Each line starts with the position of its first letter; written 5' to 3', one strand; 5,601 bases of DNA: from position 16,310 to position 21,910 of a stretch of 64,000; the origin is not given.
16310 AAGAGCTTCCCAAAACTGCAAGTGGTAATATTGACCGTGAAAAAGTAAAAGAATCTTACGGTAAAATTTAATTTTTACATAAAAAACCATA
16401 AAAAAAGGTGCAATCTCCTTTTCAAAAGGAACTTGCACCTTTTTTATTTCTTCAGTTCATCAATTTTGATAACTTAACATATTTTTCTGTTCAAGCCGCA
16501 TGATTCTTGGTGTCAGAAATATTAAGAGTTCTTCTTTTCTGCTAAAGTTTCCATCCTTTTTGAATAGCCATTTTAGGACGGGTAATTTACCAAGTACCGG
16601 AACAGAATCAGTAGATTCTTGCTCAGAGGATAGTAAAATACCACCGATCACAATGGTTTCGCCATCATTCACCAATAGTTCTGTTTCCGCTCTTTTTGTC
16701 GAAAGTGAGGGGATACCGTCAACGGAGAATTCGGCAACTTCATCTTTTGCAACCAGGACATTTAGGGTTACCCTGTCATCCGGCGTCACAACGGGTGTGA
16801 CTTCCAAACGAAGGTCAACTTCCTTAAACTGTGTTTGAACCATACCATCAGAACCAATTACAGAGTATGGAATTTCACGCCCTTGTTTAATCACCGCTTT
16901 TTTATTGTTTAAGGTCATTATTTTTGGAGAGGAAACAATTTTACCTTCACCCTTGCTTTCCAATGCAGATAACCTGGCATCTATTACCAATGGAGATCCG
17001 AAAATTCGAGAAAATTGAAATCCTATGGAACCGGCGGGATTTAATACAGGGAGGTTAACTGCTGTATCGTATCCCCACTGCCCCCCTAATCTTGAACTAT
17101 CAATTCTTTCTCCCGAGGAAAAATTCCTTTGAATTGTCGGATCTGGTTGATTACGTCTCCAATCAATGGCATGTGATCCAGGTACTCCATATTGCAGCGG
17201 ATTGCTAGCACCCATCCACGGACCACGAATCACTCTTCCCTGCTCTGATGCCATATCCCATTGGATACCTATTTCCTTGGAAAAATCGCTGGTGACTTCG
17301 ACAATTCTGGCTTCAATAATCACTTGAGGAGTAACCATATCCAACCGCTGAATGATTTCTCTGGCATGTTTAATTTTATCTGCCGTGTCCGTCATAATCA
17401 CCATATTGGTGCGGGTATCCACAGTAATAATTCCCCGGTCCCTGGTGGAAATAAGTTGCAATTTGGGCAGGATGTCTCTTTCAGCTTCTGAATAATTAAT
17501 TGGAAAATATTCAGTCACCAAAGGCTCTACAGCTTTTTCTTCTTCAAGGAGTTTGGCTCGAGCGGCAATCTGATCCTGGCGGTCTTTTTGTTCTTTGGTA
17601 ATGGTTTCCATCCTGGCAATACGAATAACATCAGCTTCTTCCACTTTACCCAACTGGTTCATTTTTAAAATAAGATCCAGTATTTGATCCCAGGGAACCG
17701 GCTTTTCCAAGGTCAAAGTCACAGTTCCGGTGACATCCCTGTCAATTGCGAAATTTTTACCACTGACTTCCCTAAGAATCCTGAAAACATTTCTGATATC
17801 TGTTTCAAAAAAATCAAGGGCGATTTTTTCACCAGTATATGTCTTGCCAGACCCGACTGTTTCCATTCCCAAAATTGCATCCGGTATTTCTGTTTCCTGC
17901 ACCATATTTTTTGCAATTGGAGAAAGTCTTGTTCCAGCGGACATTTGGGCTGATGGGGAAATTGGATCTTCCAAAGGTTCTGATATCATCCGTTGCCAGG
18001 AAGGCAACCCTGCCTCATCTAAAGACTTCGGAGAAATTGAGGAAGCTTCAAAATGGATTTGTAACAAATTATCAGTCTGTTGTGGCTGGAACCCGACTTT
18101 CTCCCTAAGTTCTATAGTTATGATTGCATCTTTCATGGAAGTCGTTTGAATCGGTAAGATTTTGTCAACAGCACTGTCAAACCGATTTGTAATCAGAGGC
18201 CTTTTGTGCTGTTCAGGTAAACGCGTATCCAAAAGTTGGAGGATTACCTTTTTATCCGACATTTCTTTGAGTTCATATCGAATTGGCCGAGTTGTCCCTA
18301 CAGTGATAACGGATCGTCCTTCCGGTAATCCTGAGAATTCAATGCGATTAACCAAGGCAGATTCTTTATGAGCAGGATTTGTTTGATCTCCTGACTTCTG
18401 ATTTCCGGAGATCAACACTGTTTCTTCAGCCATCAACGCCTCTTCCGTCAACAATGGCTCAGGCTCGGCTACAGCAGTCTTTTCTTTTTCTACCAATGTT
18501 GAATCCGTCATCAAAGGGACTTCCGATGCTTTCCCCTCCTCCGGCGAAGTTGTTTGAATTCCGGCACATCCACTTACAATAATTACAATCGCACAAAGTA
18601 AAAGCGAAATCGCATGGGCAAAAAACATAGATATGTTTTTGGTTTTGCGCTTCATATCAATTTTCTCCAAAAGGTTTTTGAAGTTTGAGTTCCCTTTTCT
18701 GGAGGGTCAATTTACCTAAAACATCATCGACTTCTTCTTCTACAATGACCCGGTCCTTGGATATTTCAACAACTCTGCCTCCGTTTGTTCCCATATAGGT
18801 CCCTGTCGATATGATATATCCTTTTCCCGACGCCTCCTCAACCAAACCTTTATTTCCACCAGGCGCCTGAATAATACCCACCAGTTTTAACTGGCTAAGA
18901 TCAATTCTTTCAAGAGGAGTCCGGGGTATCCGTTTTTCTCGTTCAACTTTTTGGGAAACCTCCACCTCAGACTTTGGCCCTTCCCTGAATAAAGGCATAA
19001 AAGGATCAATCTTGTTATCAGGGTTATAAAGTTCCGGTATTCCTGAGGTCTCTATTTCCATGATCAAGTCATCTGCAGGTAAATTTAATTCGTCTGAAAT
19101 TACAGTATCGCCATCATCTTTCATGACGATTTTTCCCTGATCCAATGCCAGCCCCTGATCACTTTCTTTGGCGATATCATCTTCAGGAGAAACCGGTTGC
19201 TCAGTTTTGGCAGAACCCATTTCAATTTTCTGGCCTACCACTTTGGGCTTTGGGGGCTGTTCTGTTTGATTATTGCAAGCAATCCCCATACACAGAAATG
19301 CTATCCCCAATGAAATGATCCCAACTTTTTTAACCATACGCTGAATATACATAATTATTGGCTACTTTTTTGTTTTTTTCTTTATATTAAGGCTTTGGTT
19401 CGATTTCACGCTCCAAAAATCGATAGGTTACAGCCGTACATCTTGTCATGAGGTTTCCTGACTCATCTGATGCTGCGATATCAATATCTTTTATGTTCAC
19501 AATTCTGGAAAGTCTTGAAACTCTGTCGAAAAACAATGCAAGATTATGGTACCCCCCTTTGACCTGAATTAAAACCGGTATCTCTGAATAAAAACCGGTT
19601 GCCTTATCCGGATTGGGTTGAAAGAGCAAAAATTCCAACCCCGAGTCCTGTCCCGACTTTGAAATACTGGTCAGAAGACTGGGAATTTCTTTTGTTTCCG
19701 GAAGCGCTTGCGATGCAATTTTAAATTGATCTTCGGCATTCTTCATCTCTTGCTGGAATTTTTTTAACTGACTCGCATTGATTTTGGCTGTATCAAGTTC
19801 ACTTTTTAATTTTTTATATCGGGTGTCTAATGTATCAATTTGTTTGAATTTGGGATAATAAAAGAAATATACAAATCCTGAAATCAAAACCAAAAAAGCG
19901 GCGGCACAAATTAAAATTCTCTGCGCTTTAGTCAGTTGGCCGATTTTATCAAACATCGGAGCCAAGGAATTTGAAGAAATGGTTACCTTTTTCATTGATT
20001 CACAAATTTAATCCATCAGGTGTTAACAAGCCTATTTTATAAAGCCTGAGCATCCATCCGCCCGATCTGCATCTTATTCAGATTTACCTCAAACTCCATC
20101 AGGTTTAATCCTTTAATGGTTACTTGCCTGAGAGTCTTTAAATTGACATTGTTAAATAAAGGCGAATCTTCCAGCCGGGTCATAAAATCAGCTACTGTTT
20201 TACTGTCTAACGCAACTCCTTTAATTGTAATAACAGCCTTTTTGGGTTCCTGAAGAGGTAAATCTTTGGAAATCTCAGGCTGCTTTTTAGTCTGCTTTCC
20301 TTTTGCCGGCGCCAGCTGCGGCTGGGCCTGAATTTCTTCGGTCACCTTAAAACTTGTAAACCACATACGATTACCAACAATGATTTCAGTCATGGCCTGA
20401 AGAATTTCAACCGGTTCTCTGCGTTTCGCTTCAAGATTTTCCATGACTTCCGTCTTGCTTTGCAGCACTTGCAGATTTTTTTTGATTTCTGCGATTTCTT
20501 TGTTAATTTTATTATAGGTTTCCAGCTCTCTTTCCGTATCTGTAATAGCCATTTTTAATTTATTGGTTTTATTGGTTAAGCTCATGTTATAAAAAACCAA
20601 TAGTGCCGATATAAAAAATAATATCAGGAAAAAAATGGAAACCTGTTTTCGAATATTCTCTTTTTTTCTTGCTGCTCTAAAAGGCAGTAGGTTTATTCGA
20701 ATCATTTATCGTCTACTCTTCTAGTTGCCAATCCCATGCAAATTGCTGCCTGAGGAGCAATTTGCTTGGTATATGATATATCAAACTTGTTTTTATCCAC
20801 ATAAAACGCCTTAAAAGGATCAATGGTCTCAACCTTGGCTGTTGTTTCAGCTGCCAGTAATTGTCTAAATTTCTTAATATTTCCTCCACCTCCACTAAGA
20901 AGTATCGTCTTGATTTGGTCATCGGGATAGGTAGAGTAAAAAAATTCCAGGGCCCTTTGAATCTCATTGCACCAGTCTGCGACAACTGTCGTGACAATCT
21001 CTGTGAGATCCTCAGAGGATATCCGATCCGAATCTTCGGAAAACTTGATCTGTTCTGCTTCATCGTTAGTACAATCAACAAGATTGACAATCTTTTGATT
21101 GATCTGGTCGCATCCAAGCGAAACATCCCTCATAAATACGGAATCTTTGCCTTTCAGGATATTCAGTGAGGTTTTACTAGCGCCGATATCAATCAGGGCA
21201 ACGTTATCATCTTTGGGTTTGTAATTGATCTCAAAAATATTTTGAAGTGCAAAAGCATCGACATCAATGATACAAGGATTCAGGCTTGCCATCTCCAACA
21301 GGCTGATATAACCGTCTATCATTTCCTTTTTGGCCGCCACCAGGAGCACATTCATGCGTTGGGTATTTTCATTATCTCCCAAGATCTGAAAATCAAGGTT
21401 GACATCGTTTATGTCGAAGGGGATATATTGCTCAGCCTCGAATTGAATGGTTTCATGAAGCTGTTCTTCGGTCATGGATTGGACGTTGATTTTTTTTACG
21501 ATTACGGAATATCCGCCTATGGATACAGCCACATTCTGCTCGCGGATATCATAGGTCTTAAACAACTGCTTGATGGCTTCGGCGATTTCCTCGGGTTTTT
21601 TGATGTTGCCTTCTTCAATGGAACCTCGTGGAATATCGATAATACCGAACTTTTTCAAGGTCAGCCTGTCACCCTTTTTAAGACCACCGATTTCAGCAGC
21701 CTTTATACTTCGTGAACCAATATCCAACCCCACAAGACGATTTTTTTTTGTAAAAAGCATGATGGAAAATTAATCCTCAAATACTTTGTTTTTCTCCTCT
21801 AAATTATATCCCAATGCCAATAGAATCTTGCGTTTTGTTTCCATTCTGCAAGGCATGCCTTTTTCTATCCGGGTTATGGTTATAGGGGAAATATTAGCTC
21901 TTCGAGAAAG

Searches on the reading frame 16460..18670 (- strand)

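Call 83: search_protein_families(library=ncbifam, proteins=[window:16460-18670:-], max_evalue=1e-40)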
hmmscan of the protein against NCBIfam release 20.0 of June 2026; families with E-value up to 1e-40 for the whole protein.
window:16460-18670:- (736 aa): 4 families
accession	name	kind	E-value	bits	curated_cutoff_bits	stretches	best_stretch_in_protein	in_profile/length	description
TIGR02515.1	IV_pilus_PilQ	subfamily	7.3e-112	374.5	284.35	1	280-724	1-427/428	type IV pilus secretin PilQ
NF010083.0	PRK13568.1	equivalog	6.5e-68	229.4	554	0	536-724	227-417/419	DNA uptake porin HofQ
TIGR02517.1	type_II_gspD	equivalog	8.3e-66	222.7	351.35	1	434-728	322-594/600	type II secretion system secretin GspD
NF007851.2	PRK10560.1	exception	1.9e-55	188.3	598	0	539-725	222-410/412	DNA uptake porin HofQ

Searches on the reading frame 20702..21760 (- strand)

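Call 84: search_protein_families(library=ncbifam, proteins=[window:20702-21760:-], max_evalue=1e-40)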
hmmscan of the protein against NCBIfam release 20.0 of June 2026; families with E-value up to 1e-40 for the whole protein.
window:20702-21760:- (352 aa): 2 families
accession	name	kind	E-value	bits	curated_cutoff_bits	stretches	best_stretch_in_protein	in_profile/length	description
TIGR01175.1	pilM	subfamily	4.9e-74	249.4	133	1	5-348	1-347/348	type IV pilus assembly protein PilM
NF045709.1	Amuc_1101_fam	equivalog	8e-44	150.5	650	1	6-350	4-351/608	Amuc_1101 family PilM-like pilus complex protein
